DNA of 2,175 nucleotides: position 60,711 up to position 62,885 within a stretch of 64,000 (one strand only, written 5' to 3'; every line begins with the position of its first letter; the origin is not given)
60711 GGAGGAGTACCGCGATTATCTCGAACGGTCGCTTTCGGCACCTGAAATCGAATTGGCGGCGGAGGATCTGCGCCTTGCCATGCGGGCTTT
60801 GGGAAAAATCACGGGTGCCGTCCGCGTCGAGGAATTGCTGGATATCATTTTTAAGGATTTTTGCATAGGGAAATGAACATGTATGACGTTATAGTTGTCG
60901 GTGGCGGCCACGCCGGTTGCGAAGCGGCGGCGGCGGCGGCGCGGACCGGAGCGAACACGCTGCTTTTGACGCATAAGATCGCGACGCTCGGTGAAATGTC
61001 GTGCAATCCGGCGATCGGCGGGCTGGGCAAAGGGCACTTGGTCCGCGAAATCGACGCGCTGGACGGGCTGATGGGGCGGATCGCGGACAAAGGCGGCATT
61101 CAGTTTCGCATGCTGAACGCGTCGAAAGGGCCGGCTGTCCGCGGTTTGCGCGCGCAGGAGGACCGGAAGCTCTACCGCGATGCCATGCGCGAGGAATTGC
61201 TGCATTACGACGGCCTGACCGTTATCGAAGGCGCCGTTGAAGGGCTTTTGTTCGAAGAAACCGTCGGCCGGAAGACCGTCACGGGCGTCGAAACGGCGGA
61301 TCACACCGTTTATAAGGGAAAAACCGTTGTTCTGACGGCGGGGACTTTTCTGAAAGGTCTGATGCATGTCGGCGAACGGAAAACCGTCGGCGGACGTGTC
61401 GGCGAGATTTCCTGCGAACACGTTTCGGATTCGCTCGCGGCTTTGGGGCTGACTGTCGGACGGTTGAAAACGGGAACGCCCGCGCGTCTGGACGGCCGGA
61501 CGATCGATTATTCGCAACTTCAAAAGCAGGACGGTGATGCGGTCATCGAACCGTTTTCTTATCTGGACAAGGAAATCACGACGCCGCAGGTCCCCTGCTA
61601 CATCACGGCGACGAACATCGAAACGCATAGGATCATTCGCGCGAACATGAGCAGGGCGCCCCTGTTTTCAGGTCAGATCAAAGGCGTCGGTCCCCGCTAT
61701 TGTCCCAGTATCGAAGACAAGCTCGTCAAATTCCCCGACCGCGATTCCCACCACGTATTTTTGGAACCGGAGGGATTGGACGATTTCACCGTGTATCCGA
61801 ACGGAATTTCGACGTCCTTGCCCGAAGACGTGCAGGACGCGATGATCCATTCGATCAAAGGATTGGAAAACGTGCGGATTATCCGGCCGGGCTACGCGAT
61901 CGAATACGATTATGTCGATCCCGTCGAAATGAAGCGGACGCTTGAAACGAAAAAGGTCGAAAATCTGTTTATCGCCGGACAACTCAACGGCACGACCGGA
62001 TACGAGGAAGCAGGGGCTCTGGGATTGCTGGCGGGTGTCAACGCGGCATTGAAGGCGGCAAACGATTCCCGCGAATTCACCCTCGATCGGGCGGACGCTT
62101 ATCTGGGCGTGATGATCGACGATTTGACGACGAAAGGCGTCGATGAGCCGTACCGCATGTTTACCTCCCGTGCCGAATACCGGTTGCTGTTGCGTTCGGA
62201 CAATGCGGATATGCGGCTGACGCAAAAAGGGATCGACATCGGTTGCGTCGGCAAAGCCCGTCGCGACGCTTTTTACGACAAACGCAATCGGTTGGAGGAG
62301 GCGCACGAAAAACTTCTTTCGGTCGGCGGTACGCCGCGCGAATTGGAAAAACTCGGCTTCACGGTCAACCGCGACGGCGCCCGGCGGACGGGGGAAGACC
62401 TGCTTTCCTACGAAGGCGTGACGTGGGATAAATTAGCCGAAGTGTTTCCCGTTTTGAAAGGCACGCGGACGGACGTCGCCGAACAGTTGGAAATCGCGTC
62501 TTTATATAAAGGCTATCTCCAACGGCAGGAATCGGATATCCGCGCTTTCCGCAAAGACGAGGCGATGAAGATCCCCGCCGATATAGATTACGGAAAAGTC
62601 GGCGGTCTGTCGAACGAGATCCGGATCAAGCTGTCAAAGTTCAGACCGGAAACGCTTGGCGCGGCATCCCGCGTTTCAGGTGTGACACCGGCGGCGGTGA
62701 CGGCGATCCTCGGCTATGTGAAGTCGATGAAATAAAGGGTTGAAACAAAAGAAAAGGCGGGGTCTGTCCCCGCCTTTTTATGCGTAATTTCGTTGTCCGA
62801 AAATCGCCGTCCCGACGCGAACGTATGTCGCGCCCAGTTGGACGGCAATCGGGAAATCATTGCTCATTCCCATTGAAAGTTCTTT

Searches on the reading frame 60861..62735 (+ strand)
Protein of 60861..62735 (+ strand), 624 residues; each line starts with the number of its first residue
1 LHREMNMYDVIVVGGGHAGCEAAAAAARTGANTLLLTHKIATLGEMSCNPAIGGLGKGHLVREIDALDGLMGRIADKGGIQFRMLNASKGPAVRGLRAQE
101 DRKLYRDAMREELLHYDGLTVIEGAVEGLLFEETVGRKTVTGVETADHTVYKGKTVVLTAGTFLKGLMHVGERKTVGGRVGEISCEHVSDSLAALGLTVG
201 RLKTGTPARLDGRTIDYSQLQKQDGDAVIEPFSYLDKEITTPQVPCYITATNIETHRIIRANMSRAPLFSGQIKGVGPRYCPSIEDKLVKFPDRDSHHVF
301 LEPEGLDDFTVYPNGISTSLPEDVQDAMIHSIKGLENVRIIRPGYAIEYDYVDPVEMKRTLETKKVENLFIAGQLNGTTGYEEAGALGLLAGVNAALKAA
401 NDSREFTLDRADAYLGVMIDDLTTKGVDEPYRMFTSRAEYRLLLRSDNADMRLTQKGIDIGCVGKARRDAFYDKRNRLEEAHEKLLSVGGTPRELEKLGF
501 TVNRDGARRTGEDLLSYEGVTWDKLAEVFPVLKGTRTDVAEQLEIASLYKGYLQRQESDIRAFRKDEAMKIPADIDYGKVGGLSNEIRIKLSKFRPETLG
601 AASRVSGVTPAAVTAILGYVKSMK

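Call 6: search_protein_families(library=pfam, proteins=[window:60861-62735:+])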
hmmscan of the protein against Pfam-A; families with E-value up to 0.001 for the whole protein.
window:60861-62735:+ (624 aa): 9 families
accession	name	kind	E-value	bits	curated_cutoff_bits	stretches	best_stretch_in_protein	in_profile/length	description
PF01134.28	GIDA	-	1.7e-164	548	22.1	1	9-401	1-389/391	Glucose inhibited division protein A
PF13932.14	SAM_GIDA_C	-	4.2e-25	87.8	27.1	1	562-617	2-57/57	tRNA modifying enzyme MnmG/GidA C-terminal helical bundle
PF21680.2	GIDA_C_1st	-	1.8e-15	57.9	24.7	1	466-557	2-96/96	tRNA modifying enzyme MnmG/GidA C-terminal helical domain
PF12831.13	FAD_oxidored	-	7.7e-07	29.2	27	1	9-39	1-31/416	FAD dependent oxidoreductase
PF00890.30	FAD_binding_2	-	0.00013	21.7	20.4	1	9-39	1-31/414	FAD binding domain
PF03486.20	HI0933_like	-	0.0004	20.3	50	0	9-39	2-32/244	HI0933-like protein Rossmann domain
PF01266.30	DAO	-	0.00063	19.8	27.9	0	9-37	1-29/353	FAD dependent oxidoreductase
PF01262.27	AlaDh_PNT_C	-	0.00087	19.2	23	0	9-45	30-66/214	Alanine dehydrogenase/PNT, C-terminal domain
PF07992.20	Pyr_redox_2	-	0.001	19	26.1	0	8-40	1-34/291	Pyridine nucleotide-disulphide oxidoreductase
